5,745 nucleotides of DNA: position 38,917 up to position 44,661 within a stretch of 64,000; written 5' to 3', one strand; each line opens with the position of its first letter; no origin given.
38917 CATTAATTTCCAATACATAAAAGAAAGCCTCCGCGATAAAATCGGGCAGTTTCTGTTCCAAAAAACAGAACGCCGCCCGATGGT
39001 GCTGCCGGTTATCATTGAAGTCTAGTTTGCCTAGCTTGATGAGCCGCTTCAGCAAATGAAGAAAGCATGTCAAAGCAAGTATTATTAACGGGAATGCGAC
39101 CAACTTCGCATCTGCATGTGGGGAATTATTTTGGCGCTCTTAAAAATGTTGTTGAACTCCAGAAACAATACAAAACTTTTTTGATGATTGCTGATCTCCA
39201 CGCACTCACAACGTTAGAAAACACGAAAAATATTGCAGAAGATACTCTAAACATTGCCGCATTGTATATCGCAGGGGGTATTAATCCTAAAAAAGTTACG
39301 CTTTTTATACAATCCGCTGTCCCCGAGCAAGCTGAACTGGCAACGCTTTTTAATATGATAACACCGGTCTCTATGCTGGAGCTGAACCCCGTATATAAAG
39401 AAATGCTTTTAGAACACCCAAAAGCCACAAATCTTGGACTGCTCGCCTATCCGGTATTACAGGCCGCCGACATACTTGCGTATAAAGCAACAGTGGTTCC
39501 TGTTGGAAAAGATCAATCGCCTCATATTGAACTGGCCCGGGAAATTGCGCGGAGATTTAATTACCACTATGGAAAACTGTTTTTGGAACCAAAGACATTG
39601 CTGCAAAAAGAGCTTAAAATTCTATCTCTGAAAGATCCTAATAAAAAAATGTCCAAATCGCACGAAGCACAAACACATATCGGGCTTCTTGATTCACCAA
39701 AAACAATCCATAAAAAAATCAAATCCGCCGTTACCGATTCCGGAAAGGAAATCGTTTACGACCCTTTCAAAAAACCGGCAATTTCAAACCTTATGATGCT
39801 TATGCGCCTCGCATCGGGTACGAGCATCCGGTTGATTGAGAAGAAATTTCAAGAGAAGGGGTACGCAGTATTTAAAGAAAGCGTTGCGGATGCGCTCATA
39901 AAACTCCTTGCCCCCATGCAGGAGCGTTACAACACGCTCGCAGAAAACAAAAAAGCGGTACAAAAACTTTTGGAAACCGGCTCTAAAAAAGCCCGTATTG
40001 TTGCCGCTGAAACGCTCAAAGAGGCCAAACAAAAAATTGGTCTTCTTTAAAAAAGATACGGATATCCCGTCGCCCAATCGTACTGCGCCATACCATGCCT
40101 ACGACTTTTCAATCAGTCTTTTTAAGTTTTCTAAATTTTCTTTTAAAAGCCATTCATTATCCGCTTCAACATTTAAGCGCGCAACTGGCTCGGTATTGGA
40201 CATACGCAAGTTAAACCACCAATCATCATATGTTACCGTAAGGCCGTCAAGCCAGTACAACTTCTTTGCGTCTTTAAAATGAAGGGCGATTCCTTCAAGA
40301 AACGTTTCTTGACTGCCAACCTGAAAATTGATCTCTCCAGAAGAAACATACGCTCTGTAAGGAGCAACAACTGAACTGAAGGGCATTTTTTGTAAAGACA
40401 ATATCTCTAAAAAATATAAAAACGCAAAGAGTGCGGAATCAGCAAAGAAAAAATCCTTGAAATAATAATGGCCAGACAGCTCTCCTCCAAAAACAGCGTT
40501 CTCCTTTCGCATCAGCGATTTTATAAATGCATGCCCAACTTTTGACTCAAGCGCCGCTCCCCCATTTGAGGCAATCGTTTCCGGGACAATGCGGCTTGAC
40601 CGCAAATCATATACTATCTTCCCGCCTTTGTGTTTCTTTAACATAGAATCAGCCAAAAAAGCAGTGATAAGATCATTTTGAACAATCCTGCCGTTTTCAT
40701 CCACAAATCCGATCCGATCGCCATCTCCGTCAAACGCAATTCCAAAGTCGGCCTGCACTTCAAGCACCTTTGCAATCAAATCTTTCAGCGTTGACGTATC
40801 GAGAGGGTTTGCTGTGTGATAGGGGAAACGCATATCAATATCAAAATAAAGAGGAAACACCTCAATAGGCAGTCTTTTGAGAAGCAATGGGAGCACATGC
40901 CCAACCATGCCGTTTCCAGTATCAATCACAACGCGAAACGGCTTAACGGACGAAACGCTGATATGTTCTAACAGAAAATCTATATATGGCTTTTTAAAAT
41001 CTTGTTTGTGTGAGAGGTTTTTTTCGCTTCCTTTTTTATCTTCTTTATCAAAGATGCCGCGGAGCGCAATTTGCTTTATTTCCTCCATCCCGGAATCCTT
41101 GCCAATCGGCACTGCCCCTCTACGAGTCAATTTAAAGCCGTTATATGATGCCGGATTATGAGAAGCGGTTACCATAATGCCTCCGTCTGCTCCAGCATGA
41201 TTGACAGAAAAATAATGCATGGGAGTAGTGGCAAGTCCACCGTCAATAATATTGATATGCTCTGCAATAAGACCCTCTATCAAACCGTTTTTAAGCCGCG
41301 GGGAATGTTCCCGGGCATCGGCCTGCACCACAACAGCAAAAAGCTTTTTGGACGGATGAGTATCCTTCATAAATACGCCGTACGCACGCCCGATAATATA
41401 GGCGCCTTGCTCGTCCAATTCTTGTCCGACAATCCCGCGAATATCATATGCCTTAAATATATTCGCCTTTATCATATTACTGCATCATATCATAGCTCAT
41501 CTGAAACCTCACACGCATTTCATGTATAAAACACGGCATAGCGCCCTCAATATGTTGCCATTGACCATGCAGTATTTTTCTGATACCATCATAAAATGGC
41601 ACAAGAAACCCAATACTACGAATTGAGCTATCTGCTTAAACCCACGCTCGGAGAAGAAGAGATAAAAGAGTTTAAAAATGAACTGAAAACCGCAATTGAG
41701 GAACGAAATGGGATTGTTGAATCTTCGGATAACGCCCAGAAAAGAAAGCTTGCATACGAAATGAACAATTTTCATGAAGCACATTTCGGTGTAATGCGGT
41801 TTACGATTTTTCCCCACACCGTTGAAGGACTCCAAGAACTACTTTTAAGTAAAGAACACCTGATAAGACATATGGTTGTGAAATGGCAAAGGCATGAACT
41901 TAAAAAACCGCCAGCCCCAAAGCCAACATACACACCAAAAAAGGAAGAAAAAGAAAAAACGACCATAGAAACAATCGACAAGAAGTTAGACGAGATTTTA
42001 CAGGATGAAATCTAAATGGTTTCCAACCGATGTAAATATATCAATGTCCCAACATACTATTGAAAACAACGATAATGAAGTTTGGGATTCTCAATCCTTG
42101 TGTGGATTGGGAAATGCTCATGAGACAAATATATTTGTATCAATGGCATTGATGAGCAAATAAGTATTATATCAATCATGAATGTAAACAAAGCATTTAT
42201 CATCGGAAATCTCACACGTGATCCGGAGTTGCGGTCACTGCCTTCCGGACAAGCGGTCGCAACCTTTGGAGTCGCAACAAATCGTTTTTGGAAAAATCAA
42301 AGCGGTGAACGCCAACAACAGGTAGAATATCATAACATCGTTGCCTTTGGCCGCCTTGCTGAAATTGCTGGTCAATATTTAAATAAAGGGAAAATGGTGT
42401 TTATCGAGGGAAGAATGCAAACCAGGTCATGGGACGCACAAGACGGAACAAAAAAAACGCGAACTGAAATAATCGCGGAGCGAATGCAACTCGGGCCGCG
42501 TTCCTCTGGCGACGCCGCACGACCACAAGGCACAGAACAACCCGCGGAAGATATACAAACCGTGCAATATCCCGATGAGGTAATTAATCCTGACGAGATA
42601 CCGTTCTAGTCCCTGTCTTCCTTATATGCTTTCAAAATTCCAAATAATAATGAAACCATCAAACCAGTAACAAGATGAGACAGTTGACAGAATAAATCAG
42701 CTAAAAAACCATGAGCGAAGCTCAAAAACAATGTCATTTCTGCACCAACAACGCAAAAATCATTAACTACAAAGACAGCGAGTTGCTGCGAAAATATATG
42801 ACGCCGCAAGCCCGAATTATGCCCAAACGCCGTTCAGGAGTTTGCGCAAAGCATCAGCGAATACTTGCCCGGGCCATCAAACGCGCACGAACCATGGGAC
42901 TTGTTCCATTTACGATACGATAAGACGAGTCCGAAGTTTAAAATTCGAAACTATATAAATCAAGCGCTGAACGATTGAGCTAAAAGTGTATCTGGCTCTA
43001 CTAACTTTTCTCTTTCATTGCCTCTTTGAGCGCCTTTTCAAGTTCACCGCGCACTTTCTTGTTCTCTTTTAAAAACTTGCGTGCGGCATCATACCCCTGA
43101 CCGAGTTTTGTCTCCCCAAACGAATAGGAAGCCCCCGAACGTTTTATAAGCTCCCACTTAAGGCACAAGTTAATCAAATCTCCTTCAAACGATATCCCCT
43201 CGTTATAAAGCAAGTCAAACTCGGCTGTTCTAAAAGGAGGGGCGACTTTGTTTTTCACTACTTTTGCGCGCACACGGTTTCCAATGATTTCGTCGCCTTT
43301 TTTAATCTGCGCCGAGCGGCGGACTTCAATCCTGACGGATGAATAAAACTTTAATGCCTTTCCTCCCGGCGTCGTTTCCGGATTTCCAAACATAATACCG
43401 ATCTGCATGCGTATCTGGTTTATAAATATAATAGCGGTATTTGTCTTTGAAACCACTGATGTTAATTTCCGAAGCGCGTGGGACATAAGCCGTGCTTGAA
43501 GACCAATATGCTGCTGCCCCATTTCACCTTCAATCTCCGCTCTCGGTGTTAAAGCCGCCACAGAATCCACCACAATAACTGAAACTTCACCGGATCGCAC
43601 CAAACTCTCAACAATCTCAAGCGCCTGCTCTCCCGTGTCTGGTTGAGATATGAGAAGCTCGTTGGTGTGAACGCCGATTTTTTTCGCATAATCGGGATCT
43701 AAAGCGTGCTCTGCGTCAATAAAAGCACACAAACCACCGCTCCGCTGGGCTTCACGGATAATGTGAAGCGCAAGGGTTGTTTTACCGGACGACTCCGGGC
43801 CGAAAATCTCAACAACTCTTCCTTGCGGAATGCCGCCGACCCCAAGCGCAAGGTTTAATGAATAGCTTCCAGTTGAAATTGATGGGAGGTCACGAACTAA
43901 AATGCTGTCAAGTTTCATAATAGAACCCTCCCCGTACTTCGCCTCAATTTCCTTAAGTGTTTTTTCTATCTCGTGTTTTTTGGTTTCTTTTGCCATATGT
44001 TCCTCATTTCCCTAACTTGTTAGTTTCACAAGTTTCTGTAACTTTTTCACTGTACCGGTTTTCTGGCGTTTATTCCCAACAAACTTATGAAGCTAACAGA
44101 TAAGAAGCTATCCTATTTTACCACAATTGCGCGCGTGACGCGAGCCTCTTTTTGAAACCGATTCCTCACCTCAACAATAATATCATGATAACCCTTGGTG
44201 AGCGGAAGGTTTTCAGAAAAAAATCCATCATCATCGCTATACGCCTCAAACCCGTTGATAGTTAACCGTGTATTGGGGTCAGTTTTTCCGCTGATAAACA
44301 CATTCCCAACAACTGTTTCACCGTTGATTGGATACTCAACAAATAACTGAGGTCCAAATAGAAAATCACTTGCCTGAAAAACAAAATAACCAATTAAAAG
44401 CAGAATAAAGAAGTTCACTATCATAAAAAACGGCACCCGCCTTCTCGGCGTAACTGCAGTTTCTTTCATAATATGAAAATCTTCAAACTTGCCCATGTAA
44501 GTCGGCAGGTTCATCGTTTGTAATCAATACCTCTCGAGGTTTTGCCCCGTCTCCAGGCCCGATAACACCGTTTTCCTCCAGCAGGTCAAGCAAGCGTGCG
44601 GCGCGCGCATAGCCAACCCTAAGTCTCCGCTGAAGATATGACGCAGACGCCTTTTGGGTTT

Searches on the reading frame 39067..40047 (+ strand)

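Call 9: search_protein_families(library=pfam, proteins=[window:39067-40047:+], max_evalue=0.001)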
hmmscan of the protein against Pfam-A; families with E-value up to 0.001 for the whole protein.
window:39067-40047:+ (327 aa): 1 family
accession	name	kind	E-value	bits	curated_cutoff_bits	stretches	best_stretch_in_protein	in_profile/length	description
PF00579.31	tRNA-synt_1b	-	2.1e-65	221.4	21.1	1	5-281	7-291/292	tRNA synthetases class I (W and Y)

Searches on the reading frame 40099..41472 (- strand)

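Call 9: search_protein_families(library=pfam, proteins=[window:40099-41472:-], max_evalue=0.001)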
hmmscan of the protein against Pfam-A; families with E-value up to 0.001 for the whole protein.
window:40099-41472:- (457 aa): 4 families
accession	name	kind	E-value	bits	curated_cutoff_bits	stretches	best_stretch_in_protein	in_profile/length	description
PF02878.22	PGM_PMM_I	-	2e-31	109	22.5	1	4-137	2-132/138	Phosphoglucomutase/phosphomannomutase, alpha/beta/alpha domain I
PF02879.22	PGM_PMM_II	-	7.3e-24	84.7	29.3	1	162-261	2-103/103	Phosphoglucomutase/phosphomannomutase, alpha/beta/alpha domain II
PF02880.22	PGM_PMM_III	-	3e-23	82.6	20.7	1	267-372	3-112/115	Phosphoglucomutase/phosphomannomutase, alpha/beta/alpha domain III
PF00408.26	PGM_PMM_IV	-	2.9e-06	27.7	23.1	1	380-444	1-59/68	Phosphoglucomutase/phosphomannomutase, C-terminal domain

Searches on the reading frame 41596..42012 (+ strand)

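Call 9: search_protein_families(library=pfam, proteins=[window:41596-42012:+], max_evalue=0.001)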
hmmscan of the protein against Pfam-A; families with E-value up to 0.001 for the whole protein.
window:41596-42012:+ (139 aa): 1 family
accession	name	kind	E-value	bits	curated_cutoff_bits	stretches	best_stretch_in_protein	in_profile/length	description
PF01250.22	Ribosomal_S6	-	2.1e-20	73.1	27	1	8-96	2-90/90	Ribosomal protein S6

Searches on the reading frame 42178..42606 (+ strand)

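Call 9: search_protein_families(library=pfam, proteins=[window:42178-42606:+], max_evalue=0.001)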
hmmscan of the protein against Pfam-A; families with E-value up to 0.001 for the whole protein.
window:42178-42606:+ (143 aa): 1 family
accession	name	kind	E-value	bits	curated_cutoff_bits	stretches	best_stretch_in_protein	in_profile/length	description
PF00436.31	SSB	-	1.3e-38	131.7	26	1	3-105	1-103/104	Single-strand binding protein family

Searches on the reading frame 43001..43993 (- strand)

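Call 40: search_protein_families(library=pfam, proteins=[window:43001-43993:-], max_evalue=0.00001)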
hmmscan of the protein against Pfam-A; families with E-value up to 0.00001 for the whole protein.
window:43001-43993:- (330 aa): 5 families
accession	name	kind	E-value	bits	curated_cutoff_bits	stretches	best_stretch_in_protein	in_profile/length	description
PF00154.27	RecA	-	2.2e-133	444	27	1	8-268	2-262/262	recA bacterial DNA recombination protein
PF21096.2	RecA_C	-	8.8e-15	55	27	1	271-326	1-56/57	RecA C-terminal domain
PF08423.17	Rad51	-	7.6e-12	45.4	22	1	38-227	7-212/244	Rad51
PF06745.19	ATPase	-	1.8e-07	31.2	26.6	0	28-96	8-58/231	KaiC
PF02283.22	CobU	-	7.9e-07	29.2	27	1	63-193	3-124/168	Cobinamide kinase / cobinamide phosphate guanyltransferase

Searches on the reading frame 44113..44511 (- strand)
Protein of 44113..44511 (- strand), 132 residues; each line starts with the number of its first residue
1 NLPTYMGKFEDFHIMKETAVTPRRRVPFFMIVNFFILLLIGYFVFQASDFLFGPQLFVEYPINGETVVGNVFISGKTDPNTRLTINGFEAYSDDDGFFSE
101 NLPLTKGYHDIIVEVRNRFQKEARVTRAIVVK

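Call 80: search_protein_families(library=pfam, proteins=[window:44113-44511:-], max_evalue=0.001)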
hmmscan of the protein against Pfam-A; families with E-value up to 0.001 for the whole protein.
window:44113-44511:- (132 aa): 1 family
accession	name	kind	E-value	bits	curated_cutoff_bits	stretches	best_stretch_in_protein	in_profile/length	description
PF09136.16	Glucodextran_B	-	1.3e-07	31.9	27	1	54-131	1-81/83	Glucodextranase, domain B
